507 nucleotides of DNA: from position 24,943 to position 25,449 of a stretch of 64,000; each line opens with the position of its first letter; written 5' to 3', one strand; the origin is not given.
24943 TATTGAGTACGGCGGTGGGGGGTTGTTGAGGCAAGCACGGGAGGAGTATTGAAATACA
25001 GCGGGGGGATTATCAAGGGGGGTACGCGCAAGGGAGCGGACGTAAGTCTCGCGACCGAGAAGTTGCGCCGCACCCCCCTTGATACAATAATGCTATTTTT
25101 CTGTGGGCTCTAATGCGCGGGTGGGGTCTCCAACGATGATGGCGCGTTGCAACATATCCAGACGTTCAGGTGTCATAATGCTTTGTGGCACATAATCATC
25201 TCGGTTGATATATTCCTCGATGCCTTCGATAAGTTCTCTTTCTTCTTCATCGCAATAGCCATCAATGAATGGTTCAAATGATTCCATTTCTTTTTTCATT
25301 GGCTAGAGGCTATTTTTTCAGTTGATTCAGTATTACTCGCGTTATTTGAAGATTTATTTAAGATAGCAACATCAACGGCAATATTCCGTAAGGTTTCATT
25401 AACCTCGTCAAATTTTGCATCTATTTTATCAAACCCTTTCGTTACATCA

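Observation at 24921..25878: Two-gene small-protein cassette bracketed by a pair of G-tract-rich repeat elements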

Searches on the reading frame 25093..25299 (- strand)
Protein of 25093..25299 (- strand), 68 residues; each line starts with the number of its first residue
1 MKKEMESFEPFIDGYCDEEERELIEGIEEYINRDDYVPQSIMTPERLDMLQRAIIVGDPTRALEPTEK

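Call 15: search_protein_families(library=pfam, proteins=[window:25093-25299:-], max_evalue=0.01)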
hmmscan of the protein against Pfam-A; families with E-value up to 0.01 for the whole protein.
window:25093-25299:- (68 aa): 0 families

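Call 33: find_homologous_proteins(query=window:25093-25299:-, max_evalue=0.01)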
Query window:25093-25299:- (68 aa): 7 proteins with E <= 0.01 among 7 candidates.
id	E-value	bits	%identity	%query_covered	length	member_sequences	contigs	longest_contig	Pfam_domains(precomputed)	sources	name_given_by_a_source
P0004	1.7e-37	143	100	100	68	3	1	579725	-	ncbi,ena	-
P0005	2.3e-26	108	79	100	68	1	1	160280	-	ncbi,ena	-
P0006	8.0e-23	97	78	100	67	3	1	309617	-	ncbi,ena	-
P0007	1.9e-16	77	72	74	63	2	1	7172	-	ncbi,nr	ncbi:MAG: hypothetical protein K0U45_01800 [Alphaproteobacteria bacterium]|nr:hypothetical protein [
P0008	1.4e-14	71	69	75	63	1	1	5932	-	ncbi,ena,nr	ncbi:MAG: hypothetical protein K0U39_10095 [Alphaproteobacteria bacterium]|nr:hypothetical protein [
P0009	2.9e-14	70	70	78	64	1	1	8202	-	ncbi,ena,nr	ncbi:MAG: hypothetical protein K0U39_02325 [Alphaproteobacteria bacterium]|nr:hypothetical protein [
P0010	6.7e-9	53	79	50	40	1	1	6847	-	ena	-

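Call 34: find_encoding_contigs(protein=P0005, flank=10000, max_places=4)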
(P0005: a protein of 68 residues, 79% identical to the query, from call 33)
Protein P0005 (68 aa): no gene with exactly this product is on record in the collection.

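Call 35: find_encoding_contigs(protein=P0006, flank=10000, max_places=4)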
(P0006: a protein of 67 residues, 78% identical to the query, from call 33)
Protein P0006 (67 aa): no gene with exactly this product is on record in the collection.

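Call 36: find_encoding_contigs(protein=P0004, flank=10000, max_places=4)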
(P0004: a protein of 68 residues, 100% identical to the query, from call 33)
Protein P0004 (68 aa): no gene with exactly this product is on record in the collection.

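Call 39: find_encoding_contigs(protein=P0009, flank=10000, max_places=4)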
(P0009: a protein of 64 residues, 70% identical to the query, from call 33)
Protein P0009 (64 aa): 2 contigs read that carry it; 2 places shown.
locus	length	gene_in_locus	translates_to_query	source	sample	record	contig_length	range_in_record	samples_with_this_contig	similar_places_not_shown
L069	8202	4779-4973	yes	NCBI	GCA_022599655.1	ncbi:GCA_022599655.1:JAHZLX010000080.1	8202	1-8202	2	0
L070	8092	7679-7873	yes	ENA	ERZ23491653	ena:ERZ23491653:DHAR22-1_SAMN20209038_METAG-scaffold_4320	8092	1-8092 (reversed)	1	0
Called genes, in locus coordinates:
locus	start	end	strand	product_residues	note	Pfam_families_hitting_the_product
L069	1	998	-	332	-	PF01210:NAD_Gly3P_dh_N (weak), PF02737:3HCDH_N, PF03446:NAD_binding_2 (weak), PF00725:3HCDH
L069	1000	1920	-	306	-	PF05853:BKACE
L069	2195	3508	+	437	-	PF12867:DinB_2, PF03781:FGE-sulfatase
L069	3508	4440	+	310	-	PF10017:Methyltransf_33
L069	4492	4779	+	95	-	-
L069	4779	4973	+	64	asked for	-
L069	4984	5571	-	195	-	-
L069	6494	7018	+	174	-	PF07510:GmrSD_C (weak)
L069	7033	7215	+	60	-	-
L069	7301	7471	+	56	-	-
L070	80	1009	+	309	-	PF01408:GFO_IDH_MocA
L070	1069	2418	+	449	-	PF07995:GSDH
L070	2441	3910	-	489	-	PF01210:NAD_Gly3P_dh_N (weak), PF02737:3HCDH_N, PF03446:NAD_binding_2 (weak), PF00725:3HCDH, PF13279:4HBT_2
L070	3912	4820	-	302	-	PF05853:BKACE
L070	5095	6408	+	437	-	PF12867:DinB_2, PF03781:FGE-sulfatase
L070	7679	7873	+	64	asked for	-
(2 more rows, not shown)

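Call 41: find_encoding_contigs(protein=P0008, flank=10000, max_places=4)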
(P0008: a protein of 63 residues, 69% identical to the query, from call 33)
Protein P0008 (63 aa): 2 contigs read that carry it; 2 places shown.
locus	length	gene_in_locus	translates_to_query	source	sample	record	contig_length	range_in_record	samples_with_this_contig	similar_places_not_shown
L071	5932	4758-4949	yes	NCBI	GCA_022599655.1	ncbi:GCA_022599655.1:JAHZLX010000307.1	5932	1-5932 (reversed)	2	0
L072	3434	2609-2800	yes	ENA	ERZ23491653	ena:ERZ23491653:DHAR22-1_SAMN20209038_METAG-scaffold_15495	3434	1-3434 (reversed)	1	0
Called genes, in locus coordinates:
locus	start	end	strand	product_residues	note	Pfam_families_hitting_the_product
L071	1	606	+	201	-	PF02514:CobN-Mg_chel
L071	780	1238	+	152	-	PF13274:SocA_Panacea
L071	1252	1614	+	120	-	-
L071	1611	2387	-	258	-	PF00899:ThiF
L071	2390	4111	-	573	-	-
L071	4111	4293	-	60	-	-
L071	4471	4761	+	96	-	-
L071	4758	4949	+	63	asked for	-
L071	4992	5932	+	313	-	PF01555:N6_N4_Mtase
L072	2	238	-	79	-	?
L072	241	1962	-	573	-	-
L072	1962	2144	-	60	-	-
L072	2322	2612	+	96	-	-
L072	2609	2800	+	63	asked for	-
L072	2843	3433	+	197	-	?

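Call 42: find_encoding_contigs(protein=P0007, flank=10000, max_places=4)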
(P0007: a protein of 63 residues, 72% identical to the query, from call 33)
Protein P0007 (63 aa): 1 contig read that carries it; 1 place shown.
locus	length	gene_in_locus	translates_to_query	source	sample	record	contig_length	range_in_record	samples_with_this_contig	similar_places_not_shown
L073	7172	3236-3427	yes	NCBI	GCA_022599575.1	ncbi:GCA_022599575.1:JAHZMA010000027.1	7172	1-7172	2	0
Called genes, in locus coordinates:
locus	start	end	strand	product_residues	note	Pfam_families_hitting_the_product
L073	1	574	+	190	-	PF01261:AP_endonuc_2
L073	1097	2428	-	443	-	-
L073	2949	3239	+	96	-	-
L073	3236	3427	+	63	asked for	-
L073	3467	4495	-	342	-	PF00356:LacI, PF00532:Peripla_BP_1, PF13407:Peripla_BP_4, PF13377:Peripla_BP_3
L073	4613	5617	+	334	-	PF01408:GFO_IDH_MocA, PF22725:GFO_IDH_MocA_C3, PF02894:GFO_IDH_MocA_C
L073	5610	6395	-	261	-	PF00005:ABC_tran, PF13304:AAA_21 (faint)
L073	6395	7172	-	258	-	PF02653:BPD_transp_2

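Call 46: search_protein_families(library=pfam, proteins=[L073:2949-3239:+, L071:4471-4761:+, L069:4492-4779:+, P0007, P0009, window:25093-25299:-], max_evalue=1)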
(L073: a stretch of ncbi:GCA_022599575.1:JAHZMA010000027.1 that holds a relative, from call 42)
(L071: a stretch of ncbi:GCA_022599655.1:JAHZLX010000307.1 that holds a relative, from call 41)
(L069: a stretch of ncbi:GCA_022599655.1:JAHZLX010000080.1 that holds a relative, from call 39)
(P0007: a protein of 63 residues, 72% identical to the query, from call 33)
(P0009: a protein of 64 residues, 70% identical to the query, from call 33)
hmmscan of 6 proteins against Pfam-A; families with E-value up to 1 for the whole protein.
L073:2949-3239:+ (96 aa): 1 family
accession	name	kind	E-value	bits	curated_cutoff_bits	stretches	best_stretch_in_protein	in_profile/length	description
PF22141.1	Thiaminase-1_dom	-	0.063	13.8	27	1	10-42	108-138/146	Thiaminase-1 domain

L071:4471-4761:+ (96 aa): 1 family
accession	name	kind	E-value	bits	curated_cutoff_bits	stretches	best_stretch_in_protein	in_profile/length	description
PF04365.19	BrnT_toxin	-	0.0015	19.3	34.5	1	7-74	1-64/77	Ribonuclease toxin, BrnT, of type II toxin-antitoxin system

L069:4492-4779:+ (95 aa): 0 families

P0007 (63 aa): 0 families

P0009 (64 aa): 0 families

window:25093-25299:- (68 aa): 0 families

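Call 47: search_protein_families(library=ncbifam, proteins=[L073:2949-3239:+, P0007, window:25093-25299:-], max_evalue=1)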
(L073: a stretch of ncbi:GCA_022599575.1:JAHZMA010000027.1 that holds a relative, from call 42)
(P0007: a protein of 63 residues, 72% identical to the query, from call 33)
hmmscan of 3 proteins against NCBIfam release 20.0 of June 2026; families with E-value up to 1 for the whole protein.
L073:2949-3239:+ (96 aa): 0 families

P0007 (63 aa): 1 family
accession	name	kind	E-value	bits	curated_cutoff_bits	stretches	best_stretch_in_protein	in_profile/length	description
TIGR01422.2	phosphonatase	equivalog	0.04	13.2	220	1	21-54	125-157/251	phosphonoacetaldehyde hydrolase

window:25093-25299:- (68 aa): 1 family
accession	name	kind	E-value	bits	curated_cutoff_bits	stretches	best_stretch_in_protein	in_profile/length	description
TIGR04512.1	Mycopla_NOT_gsn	subfamily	0.071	11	125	1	6-40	22-56/1045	STREFT protein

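Call 61: find_related_loci(query=A4, collection=metagenome_contigs, flank=4000)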
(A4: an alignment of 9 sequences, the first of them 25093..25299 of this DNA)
Query A4 (68 aa) in metagenome_contigs; peptide patterns used: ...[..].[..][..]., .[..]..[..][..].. (x = any residue, [..] = any of these).
600 stretches matched a pattern (row limit reached: there are more); 12 encode a relative of the query (tblastn E <= 1e-3); 12 distinct loci.
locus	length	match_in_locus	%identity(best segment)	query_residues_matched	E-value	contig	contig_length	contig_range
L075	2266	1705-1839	56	9-53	1e-13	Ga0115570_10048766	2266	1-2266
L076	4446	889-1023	56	9-53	1e-13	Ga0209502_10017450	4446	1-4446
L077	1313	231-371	48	2-53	9e-11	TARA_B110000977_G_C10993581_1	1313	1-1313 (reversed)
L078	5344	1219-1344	50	9-53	3e-9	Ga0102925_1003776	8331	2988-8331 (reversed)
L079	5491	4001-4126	48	9-53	9e-9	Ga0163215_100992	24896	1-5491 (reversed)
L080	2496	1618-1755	47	3-51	2e-7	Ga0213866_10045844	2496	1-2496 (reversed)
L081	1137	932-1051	49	9-51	4e-7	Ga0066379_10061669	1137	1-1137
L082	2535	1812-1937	41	9-53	7e-7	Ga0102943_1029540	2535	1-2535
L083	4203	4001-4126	41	9-53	1e-6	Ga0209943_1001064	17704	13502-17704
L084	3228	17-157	44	3-53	2e-6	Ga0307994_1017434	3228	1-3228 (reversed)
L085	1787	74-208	44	5-52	5e-6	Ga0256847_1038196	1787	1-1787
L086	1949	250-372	52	9-52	6e-6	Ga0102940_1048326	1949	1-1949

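Call 64: search_protein_families(library=pfam, proteins=[L076:880-1173:+, L076:593-883:+, L078:1210-1491:+, L078:920-1213:+, L085:74-358:+], max_evalue=0.1)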
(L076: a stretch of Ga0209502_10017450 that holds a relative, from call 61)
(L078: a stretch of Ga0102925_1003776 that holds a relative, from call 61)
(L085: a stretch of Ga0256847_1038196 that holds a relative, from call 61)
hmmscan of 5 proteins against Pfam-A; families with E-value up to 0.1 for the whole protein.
L076:880-1173:+ (97 aa): 3 families
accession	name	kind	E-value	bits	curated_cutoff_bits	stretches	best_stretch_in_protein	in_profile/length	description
PF12441.14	CopG_antitoxin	-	9e-08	33.2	28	1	46-93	31-78/79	CopG antitoxin of type II toxin-antitoxin system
PF14384.12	BrnA_antitoxin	-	0.05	14.4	26.1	1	40-93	23-66/68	BrnA antitoxin of type II toxin-antitoxin system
PF17118.11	DUF5105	-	0.087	13.1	30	0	2-59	26-87/189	Domain of unknown function (DUF5105)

L076:593-883:+ (96 aa): 0 families

L078:1210-1491:+ (93 aa): 4 families
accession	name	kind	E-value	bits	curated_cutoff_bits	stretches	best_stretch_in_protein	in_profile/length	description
PF12441.14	CopG_antitoxin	-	3.4e-07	31.4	28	1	41-90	29-78/79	CopG antitoxin of type II toxin-antitoxin system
PF14384.12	BrnA_antitoxin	-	0.0046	17.7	26.1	1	31-91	18-67/68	BrnA antitoxin of type II toxin-antitoxin system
PF04130.18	GCP_C_terminal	-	0.034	14.1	25.8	1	17-72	22-82/309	Gamma tubulin complex component C-terminal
PF02151.25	UVR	-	0.095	12.9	21.5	0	37-48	6-17/36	UvrB/uvrC motif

L078:920-1213:+ (97 aa): 0 families

L085:74-358:+ (94 aa): 3 families
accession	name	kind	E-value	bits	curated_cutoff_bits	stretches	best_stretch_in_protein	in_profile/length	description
PF12441.14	CopG_antitoxin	-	1.1e-06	29.7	28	1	44-91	31-78/79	CopG antitoxin of type II toxin-antitoxin system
PF14384.12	BrnA_antitoxin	-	0.00099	19.9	26.1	1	48-93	29-68/68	BrnA antitoxin of type II toxin-antitoxin system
PF21983.2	NikA-like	-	0.0063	17.1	27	0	55-84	4-33/72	Mobilization protein NikA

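Call 85: search_protein_families(library=phrogs, proteins=[window:25093-25299:-, L076:880-1173:+, L076:593-883:+], max_evalue=0.01)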
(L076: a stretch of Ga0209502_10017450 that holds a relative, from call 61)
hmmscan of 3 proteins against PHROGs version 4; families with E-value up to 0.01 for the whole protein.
window:25093-25299:- (68 aa): 0 families

L076:880-1173:+ (97 aa): 1 family
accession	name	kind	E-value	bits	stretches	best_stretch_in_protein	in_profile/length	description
phrog_30189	-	unknown function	0.0025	18.9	1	32-93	20-81/125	-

L076:593-883:+ (96 aa): 1 family
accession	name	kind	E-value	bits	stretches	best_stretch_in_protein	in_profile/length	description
phrog_38250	-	unknown function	1.1e-12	48.8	1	5-88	2-82/86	-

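Call 86: search_protein_families(library=padloc, proteins=[window:25093-25299:-, L076:880-1173:+, L076:593-883:+], max_evalue=0.01)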
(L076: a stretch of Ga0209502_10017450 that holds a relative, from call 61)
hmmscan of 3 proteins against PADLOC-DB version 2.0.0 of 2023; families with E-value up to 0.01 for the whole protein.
window:25093-25299:- (68 aa): 0 families

L076:880-1173:+ (97 aa): 0 families

L076:593-883:+ (96 aa): 0 families

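Call 93: find_encoding_contigs(protein=P0010, flank=10000, max_places=4)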
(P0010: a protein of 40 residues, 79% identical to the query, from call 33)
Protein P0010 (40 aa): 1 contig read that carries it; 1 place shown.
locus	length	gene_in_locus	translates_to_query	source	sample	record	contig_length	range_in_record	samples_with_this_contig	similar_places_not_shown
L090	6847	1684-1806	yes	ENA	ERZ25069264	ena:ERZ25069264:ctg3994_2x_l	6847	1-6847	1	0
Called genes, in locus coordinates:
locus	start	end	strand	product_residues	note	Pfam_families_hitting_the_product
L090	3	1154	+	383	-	?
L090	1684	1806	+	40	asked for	-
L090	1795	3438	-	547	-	PF01921:tRNA-synt_1f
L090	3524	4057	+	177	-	PF06347:SH3_4, PF08239:SH3_3 (faint), PF06347:SH3_4 (weak)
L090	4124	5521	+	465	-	PF02878:PGM_PMM_I, PF02879:PGM_PMM_II, PF02880:PGM_PMM_III, PF00408:PGM_PMM_IV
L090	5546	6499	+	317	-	PF06574:FAD_syn, PF01687:Flavokinase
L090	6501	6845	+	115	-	?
